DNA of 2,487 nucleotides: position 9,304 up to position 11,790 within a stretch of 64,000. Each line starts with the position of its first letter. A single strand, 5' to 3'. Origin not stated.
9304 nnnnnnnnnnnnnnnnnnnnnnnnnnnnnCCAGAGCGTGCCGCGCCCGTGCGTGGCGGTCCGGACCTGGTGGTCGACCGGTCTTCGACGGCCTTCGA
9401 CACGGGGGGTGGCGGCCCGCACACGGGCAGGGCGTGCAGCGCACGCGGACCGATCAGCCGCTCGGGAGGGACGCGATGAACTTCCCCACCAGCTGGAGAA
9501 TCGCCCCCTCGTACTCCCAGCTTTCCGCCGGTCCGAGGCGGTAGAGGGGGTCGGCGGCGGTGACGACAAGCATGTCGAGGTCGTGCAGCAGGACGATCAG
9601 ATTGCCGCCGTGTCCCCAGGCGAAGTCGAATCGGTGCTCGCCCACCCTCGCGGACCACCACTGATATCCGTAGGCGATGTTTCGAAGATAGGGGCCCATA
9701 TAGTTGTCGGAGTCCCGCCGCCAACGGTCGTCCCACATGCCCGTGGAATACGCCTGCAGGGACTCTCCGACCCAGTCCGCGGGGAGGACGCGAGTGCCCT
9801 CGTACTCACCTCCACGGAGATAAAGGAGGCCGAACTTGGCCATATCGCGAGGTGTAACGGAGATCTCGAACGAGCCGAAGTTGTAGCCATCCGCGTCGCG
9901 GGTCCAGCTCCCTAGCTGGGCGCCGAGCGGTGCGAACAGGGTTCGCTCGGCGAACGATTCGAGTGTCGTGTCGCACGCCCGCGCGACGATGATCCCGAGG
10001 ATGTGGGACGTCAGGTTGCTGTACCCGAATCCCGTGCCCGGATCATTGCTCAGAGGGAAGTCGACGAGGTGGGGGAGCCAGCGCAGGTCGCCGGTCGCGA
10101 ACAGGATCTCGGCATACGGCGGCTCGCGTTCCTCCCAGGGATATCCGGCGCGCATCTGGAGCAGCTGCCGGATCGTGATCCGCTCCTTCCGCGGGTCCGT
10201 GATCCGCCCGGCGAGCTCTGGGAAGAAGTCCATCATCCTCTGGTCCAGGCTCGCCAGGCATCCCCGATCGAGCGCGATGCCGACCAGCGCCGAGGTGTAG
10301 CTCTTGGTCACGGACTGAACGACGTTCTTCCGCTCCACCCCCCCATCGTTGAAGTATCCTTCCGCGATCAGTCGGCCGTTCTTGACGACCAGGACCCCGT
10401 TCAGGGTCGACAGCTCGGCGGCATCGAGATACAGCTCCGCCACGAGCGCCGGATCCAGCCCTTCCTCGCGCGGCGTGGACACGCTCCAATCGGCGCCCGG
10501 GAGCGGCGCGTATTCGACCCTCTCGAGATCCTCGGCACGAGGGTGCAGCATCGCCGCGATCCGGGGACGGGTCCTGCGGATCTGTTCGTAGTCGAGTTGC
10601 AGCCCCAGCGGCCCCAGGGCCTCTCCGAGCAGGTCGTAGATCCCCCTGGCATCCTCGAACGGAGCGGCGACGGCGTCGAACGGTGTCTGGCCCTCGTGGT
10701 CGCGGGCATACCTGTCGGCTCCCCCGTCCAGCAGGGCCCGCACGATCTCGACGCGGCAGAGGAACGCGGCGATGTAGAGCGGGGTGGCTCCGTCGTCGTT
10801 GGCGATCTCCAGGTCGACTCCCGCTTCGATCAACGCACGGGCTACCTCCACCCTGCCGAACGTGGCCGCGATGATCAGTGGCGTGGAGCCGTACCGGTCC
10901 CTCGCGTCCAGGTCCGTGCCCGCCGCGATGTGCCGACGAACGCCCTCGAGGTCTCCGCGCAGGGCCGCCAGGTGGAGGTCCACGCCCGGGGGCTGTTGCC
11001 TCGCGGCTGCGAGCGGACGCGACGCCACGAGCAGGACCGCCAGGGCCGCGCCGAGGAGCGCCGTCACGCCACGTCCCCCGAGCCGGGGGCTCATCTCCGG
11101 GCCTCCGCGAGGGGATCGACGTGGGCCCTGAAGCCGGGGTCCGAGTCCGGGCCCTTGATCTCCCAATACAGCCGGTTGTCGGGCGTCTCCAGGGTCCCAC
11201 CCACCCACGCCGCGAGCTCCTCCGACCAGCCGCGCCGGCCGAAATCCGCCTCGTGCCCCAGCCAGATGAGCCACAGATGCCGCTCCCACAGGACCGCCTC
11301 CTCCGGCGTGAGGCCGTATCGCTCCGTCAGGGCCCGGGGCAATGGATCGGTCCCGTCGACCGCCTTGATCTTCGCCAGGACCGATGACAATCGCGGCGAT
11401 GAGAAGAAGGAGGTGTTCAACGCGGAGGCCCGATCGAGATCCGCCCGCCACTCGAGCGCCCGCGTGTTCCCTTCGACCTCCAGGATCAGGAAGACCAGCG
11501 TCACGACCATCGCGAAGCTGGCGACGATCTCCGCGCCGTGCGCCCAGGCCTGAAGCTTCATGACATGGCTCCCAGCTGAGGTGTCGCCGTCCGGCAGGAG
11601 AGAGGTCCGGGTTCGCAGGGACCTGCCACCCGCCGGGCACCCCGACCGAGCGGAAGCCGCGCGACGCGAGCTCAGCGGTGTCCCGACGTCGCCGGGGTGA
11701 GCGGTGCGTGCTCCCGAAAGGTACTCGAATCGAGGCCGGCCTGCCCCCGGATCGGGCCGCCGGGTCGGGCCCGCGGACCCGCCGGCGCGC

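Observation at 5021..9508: Duplication footprint: both Ser/Thr kinase-TPR genes are followed on the opposite strand by the same beta-lactamase-family C-terminus, intact after kinase 2 and an 18-codon relic after kinase 1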

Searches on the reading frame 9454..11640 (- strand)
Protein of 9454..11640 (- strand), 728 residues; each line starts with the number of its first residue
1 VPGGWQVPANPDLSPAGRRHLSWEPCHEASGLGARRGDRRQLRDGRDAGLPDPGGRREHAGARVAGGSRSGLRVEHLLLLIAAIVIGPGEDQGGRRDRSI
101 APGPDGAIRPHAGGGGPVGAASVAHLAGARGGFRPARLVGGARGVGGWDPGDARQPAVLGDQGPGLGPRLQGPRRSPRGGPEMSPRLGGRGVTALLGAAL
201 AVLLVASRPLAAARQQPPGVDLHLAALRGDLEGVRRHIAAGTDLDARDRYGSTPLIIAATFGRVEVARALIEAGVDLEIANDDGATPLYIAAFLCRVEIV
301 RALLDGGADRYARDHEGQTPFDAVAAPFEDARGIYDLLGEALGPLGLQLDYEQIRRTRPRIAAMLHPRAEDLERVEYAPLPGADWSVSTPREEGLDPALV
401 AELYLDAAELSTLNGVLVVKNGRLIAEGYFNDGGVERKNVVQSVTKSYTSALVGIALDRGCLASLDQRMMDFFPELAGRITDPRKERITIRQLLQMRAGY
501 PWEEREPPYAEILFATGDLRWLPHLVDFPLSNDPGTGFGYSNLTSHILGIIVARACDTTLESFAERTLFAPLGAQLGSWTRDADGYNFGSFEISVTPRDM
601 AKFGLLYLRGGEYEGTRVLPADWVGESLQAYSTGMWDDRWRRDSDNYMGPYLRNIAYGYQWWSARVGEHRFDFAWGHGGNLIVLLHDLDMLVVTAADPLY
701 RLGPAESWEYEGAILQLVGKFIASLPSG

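Call 11: search_protein_families(library=pfam, proteins=[window:9454-11640:-], max_evalue=0.01)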
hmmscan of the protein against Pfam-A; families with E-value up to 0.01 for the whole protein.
window:9454-11640:- (728 aa): 7 families
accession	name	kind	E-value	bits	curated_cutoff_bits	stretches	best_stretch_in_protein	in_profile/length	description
PF00144.29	Beta-lactamase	-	3.9e-26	92.5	27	1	416-679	19-287/329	Beta-lactamase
PF12796.13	Ank_2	-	3.5e-17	63.2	27.3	1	222-312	1-88/90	Ankyrin repeats (3 copies)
PF13637.12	Ank_4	-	8.6e-17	61.3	22.7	2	222-271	1-50/50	Ankyrin repeats (many copies)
PF13857.12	Ank_5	-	1.2e-16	61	27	3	243-291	8-56/56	Ankyrin repeats (many copies)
PF00023.36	Ank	-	2.9e-15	56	21.1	2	283-314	1-32/33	Ankyrin repeat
PF13606.12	Ank_3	-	2.6e-11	43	22.3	2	283-311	1-29/30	Ankyrin repeat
PF24521.3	Ank_KRIT1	-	0.0066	16.6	80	0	221-322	21-123/149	KRIT1 ankyrin-repeats domain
